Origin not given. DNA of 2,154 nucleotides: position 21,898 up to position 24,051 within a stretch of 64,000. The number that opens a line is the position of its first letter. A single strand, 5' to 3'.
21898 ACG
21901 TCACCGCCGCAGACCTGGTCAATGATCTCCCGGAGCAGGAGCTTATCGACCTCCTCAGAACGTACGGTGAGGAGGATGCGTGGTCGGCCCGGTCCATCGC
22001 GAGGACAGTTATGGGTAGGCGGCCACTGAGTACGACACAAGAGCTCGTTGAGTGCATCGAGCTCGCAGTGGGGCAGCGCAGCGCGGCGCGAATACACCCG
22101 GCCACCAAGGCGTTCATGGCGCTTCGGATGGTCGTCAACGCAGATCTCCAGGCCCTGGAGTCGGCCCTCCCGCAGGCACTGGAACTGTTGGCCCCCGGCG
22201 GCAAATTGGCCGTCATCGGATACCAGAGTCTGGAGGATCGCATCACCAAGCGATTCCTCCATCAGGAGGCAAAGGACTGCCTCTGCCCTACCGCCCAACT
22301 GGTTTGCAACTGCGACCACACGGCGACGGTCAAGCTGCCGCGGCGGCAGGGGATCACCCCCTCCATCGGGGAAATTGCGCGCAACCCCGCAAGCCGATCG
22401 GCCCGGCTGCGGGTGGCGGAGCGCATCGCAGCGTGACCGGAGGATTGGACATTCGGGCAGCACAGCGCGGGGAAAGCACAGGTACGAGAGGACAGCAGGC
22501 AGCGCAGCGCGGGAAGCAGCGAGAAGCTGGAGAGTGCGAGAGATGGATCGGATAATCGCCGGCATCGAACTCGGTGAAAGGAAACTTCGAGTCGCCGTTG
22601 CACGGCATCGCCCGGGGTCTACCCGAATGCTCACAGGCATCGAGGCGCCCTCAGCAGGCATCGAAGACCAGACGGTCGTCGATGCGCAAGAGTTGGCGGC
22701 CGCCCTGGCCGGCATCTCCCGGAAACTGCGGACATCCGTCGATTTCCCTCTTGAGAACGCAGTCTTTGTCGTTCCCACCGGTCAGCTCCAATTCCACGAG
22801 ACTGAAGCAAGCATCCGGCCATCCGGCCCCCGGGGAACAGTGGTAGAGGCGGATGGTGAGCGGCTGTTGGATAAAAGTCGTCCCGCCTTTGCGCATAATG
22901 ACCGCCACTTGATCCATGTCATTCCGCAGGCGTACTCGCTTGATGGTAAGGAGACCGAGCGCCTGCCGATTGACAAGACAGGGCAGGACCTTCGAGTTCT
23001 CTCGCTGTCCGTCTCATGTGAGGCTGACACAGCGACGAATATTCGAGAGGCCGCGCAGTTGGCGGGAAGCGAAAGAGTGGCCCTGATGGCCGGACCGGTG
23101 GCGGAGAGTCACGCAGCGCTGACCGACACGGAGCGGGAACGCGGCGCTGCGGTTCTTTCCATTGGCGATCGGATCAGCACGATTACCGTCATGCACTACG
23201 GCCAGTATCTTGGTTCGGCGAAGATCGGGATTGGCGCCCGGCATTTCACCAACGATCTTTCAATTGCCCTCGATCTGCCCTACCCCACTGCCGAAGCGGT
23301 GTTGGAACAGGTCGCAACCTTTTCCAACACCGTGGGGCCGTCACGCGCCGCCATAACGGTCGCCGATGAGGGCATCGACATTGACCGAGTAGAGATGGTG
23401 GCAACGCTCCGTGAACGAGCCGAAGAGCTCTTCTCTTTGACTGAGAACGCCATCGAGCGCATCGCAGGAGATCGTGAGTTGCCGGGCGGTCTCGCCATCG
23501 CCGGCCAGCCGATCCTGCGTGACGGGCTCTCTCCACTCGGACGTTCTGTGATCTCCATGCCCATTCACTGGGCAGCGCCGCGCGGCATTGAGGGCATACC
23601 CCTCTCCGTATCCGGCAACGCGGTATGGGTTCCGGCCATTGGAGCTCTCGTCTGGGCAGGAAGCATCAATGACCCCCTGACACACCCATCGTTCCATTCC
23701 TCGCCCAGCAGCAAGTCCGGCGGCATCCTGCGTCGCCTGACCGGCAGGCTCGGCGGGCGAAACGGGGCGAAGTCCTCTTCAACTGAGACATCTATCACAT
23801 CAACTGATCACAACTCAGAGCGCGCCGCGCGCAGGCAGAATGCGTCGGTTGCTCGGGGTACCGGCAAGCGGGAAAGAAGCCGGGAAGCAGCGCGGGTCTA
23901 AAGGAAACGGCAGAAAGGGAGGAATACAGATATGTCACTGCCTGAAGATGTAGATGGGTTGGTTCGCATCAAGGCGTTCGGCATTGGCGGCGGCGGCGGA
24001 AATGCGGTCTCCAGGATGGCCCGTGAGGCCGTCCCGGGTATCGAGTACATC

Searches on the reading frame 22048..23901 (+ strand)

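Call 37: search_protein_families(library=pfam, proteins=[window:22048-23901:+])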
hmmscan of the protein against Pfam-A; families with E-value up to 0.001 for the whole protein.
window:22048-23901:+ (617 aa): 2 families
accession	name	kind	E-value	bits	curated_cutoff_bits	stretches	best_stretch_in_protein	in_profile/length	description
PF02491.25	SHS2_FTSA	-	8.6e-09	36.1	25.4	1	247-317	4-73/79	SHS2 domain inserted in FTSA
PF14450.12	FtsA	-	2e-05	25.4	31.8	1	368-422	1-55/127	Cell division protein FtsA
